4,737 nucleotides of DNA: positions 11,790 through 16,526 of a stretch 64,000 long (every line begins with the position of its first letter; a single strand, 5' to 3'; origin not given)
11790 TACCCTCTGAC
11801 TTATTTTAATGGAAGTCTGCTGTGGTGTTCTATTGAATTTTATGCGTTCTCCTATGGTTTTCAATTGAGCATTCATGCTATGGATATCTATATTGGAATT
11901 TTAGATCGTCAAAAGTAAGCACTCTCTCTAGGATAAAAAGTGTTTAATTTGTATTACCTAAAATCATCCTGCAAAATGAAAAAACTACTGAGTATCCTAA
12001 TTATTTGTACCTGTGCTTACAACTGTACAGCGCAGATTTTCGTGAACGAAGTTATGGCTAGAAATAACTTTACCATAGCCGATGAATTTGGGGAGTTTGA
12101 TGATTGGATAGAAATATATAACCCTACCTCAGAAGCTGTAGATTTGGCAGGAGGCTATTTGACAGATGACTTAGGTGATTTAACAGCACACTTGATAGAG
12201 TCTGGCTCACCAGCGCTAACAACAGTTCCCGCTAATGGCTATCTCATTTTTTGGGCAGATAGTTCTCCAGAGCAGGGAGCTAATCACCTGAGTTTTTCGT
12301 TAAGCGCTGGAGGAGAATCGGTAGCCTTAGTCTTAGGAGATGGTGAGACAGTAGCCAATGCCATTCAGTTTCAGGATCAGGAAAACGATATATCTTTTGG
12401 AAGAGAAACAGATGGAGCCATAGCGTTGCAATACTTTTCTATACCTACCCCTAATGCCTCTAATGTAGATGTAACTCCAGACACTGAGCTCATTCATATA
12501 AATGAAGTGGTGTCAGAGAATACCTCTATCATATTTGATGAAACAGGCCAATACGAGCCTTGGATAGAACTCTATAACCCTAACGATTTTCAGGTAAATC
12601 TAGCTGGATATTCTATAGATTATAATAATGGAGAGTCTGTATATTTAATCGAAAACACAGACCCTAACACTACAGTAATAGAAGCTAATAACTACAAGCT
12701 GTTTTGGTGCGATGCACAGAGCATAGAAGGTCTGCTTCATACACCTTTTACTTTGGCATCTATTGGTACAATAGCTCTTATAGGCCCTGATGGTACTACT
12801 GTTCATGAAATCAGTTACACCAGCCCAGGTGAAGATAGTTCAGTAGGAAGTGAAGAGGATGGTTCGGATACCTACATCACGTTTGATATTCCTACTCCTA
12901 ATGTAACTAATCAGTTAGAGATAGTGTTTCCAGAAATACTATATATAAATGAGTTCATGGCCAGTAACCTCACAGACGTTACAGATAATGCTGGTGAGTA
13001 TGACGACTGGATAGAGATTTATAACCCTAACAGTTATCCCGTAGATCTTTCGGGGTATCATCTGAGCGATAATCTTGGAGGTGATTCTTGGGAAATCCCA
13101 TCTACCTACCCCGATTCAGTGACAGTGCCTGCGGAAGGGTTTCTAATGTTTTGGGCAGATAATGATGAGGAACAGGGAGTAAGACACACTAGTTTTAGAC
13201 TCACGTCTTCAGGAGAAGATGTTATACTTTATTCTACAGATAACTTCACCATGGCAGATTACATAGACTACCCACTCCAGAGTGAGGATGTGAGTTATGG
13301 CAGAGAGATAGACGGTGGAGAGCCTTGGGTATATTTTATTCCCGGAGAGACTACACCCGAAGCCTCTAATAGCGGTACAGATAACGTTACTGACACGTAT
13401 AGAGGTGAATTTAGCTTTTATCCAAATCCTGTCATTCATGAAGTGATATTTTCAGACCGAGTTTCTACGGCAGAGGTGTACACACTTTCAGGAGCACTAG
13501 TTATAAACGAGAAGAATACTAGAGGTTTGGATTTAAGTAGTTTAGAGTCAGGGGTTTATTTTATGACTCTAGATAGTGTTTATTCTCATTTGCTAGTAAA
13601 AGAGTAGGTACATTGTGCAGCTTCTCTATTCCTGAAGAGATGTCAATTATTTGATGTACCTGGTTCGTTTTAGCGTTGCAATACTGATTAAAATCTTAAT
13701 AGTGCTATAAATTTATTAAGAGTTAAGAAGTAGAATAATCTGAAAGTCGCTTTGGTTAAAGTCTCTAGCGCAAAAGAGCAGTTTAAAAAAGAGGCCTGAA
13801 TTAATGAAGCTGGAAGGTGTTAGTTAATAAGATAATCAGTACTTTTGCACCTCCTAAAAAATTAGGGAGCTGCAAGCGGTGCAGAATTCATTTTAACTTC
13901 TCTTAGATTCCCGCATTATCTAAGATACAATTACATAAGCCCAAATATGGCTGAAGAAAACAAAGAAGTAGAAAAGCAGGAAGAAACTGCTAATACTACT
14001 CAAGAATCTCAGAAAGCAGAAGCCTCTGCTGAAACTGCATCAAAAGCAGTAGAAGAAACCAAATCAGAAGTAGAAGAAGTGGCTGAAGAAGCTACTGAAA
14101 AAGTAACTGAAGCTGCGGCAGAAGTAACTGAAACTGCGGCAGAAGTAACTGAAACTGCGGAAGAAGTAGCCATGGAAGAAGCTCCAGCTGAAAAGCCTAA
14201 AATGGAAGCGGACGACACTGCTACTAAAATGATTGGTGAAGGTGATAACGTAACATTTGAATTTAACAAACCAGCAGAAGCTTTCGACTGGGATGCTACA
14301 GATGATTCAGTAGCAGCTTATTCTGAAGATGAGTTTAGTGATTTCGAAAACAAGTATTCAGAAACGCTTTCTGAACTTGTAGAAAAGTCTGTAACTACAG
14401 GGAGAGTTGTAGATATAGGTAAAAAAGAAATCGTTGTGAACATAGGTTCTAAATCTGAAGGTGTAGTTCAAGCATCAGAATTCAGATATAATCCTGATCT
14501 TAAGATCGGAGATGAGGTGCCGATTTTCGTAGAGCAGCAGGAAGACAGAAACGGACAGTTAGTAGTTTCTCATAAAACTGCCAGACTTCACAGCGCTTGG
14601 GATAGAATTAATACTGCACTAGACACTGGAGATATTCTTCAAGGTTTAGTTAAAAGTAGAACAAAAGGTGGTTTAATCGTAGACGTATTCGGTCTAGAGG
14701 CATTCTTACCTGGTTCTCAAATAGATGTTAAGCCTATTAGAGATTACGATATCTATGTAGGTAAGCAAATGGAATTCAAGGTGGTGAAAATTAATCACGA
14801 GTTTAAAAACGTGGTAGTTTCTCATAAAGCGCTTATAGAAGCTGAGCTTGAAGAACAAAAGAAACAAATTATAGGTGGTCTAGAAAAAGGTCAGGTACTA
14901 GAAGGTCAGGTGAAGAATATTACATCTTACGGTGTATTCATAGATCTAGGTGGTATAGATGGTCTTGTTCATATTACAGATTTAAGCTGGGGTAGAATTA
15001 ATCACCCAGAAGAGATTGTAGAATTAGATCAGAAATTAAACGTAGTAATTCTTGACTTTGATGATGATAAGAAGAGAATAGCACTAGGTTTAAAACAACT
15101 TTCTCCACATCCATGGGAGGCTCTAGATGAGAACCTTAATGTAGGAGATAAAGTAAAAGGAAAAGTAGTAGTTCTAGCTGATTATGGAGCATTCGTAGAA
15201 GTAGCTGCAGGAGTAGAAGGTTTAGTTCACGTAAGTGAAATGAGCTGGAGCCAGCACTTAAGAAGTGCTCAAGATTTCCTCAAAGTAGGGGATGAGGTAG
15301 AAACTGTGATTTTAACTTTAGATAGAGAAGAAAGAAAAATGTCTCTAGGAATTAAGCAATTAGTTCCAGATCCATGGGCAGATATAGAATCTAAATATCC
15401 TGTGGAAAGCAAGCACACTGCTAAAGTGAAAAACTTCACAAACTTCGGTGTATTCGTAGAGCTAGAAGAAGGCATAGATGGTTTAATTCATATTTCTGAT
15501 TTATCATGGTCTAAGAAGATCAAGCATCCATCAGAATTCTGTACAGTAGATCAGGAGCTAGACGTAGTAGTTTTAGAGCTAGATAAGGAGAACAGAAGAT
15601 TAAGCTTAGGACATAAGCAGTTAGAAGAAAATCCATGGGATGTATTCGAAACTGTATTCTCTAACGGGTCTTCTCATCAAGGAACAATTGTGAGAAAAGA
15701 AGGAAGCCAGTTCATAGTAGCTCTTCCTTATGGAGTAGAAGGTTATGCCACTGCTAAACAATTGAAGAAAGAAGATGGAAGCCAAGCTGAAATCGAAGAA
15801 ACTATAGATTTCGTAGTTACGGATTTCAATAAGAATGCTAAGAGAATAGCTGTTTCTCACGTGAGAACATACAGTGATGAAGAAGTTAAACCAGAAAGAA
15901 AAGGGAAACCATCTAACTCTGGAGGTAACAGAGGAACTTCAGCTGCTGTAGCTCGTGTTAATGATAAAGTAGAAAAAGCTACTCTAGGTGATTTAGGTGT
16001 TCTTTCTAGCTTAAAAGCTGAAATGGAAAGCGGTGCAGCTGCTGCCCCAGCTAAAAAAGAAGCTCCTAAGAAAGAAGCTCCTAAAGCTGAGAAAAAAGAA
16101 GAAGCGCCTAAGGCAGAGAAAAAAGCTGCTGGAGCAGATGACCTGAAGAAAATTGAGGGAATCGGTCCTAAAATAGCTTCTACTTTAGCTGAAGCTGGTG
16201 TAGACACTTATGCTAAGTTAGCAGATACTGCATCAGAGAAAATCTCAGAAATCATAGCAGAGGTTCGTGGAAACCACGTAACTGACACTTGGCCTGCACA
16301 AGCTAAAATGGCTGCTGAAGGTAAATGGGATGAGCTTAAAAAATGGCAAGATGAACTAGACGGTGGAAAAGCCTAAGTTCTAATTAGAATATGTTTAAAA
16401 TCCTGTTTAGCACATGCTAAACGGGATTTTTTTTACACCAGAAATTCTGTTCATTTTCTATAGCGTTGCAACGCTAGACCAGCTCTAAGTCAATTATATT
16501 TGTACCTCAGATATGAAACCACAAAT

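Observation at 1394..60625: Hugely over-represented DNA word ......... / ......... (half of palindrome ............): 26 loci in 64 kb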

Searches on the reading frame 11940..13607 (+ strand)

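Call 5: search_protein_families(library=ncbifam, proteins=[window:11940-13607:+])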
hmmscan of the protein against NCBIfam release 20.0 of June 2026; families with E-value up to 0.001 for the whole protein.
window:11940-13607:+ (555 aa): 2 families
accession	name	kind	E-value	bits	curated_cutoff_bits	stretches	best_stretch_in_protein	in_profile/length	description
TIGR04183.1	Por_Secre_tail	domain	3.7e-07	30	23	1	494-545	2-59/72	T9SS type A sorting domain-containing protein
NF033680.1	exonuc_ExeM-GG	exception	3.9e-05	21.9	1300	0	201-253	33-85/884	extracellular exonuclease ExeM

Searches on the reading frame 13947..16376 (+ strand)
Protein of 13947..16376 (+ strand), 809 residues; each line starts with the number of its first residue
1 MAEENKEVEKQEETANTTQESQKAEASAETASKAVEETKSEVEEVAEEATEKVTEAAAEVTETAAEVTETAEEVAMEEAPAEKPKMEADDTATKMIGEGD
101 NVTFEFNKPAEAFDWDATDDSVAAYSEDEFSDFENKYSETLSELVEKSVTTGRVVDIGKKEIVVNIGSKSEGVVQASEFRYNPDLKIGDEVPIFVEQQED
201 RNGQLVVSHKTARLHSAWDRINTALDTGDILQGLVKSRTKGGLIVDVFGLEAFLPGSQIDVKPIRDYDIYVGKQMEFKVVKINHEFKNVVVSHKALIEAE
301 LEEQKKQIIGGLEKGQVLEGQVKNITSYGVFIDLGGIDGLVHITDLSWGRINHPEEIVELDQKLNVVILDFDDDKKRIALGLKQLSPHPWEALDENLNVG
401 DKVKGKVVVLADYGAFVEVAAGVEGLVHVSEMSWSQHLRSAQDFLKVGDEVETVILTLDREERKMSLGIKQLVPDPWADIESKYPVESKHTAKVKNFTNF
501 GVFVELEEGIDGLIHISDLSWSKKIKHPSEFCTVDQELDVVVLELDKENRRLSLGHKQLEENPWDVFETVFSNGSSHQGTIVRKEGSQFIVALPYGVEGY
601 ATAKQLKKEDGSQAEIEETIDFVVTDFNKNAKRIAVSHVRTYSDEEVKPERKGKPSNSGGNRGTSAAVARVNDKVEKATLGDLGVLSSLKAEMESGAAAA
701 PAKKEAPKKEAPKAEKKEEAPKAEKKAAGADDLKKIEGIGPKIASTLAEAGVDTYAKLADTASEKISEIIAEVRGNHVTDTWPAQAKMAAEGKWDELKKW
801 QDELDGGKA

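Call 5: search_protein_families(library=ncbifam, proteins=[window:13947-16376:+])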
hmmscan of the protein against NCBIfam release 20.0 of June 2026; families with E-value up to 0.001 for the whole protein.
window:13947-16376:+ (809 aa): 33 families (the best 25 are shown)
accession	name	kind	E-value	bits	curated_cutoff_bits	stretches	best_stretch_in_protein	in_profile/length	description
NF004953.0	PRK06299.1-3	equivalog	1.2e-265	882.3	720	1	107-694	7-577/580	30S ribosomal protein S1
NF004952.0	PRK06299.1-2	equivalog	4.8e-179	596.4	524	2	125-477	25-381/580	30S ribosomal protein S1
TIGR00717.1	rpsA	equivalog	5.7e-161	536.6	577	1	139-637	11-514/516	30S ribosomal protein S1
NF005208.0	PRK06676.1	equivalog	8.9e-150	499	368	3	136-434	8-313/391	30S ribosomal protein S1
NF004954.0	PRK06299.1-4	equivalog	1.7e-146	488.7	727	1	138-666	12-547/560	30S ribosomal protein S1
NF004955.0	PRK06299.1-5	equivalog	2.1e-145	485.2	878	2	130-436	9-320/566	30S ribosomal protein S1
NF000907.0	PRK00087.1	equivalog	3.3e-138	461.8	624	3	16-435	220-599/671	bifunctional 4-hydroxy-3-methylbut-2-enyl diphosphate reductase/30S ribosomal protein S1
NF004951.0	PRK06299.1-1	equivalog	5.3e-130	434.4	918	2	133-436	5-313/556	30S ribosomal protein S1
NF010379.0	PRK13806.1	equivalog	9.1e-126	420.4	648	2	125-507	12-400/491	30S ribosomal protein S1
NF004956.0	PRK06299.1-6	equivalog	2.2e-99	333.5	711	2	125-465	9-351/554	30S ribosomal protein S1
NF005911.0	PRK07899.1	equivalog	4e-99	332.5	691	2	131-472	20-365/486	30S ribosomal protein S1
NF005639.0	PRK07400.1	equivalog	2.8e-59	200.6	460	3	122-394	10-276/318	30S ribosomal protein S1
NF040579.1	S1_dom_CvfD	subfamily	2.6e-45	153.3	117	3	398-476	2-79/113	CvfD/Ygs/GSP13 family RNA-binding post-transcriptional regulator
NF005973.0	PRK08059.1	equivalog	7.9e-43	145.5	148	3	395-478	3-85/123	S1 domain-containing post-transcriptional regulator GSP13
NF008805.1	PRK11824.1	equivalog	3.7e-36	124.8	471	3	392-470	605-681/683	polyribonucleotide nucleotidyltransferase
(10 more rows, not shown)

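Call 12: find_related_loci(query=window:14265-16373:+, collection=genome_contigs, flank=10000)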
Query window:14265-16373:+ (703 aa) in genome_contigs; peptide patterns used: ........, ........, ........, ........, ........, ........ (x = any residue, [..] = any of these).
599 stretches matched a pattern (row limit reached: there are more); 594 encode a relative of the query (tblastn E <= 1e-3); the best 80 are kept; 80 distinct loci.
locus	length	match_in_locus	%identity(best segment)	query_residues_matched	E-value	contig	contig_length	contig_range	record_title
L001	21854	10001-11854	74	1-611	0e+0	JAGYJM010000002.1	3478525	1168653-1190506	MAG: Flavobacteriales bacterium isolate M30B41 scaffold_1412, whole genome shotgun sequence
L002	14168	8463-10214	73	7-590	0e+0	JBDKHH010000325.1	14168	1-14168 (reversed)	MAG: Bacteroidota bacterium isolate flintriver_2019_sw_WHONDRS-S19S_0015_B_bin.21 scaffold_1918488, whole genome shotgun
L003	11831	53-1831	72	1-590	0e+0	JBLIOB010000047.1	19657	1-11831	MAG: Parvicellaceae bacterium isolate 3300053785_177 Ga0535658_0006349, whole genome shotgun sequence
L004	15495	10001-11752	72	7-590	0e+0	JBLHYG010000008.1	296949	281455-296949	MAG: Crocinitomicaceae bacterium isolate 3300046449_33 Ga0491193_0000037, whole genome shotgun sequence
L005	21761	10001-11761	72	7-590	0e+0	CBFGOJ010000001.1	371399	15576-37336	MAG TPA_asm: uncultured Fluviicola sp. isolate ERR5385025_binner13_Refined_10 genome assembly, contig: ERZ27258652.4, wh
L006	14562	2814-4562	72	7-588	0e+0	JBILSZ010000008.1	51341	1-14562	MAG: Flavobacteriales bacterium isolate ME2018-07-03_3300044637_group8_bin69 Rohwer_bin990_scaffold_178_c1, whole genome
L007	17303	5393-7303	67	3-618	0e+0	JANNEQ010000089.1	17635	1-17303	MAG: Flavobacteriales bacterium isolate OTE_75_metabat_377 OTE_75_k141_4187865, whole genome shotgun sequence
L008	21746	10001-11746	73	7-588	0e+0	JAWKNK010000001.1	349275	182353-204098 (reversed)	MAG: Flavobacteriales bacterium isolate ABC1.138 ABC1.138.fa-1, whole genome shotgun sequence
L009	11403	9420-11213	71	7-601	0e+0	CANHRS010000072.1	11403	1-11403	MAG: Flavobacteriia bacterium isolate RE-26jul17-249 genome assembly, contig: RE-26jul17-C9619, whole genome shotgun seq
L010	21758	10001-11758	72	7-590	0e+0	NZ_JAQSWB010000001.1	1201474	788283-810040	MAG: Fluviicola sp. isolate C_No_T20_C_bin.34 scaffold_0, whole genome shotgun sequence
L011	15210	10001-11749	72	4-587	0e+0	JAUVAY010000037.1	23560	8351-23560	MAG: Flavobacteriales bacterium isolate CSMAG_231 CSMAG_231_k127_3355465_length_23560_cov_15.2367, whole genome shotgun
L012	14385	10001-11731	72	7-588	0e+0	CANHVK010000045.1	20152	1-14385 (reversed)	MAG: Flavobacteriia bacterium isolate RE-27jun17-84 genome assembly, contig: RE-27jun17-C1710, whole genome shotgun sequ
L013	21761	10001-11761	71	7-590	0e+0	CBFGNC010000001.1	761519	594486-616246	MAG TPA_asm: uncultured Fluviicola sp. isolate ERR5385026_binner123_Refined_15 genome assembly, contig: ERZ27258666.1, w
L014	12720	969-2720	71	7-590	0e+0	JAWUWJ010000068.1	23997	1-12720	MAG: Crocinitomicaceae bacterium isolate HBSea_ice_MAG418 BAT.418_742617_flag=0_multi=51.4638_len=23997, whole genome sh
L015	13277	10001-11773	70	7-597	0e+0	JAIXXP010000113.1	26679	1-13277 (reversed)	MAG: Cryomorphaceae bacterium isolate D4_MAG_00057 pond_D4_MAG_00057_000000000001, whole genome shotgun sequence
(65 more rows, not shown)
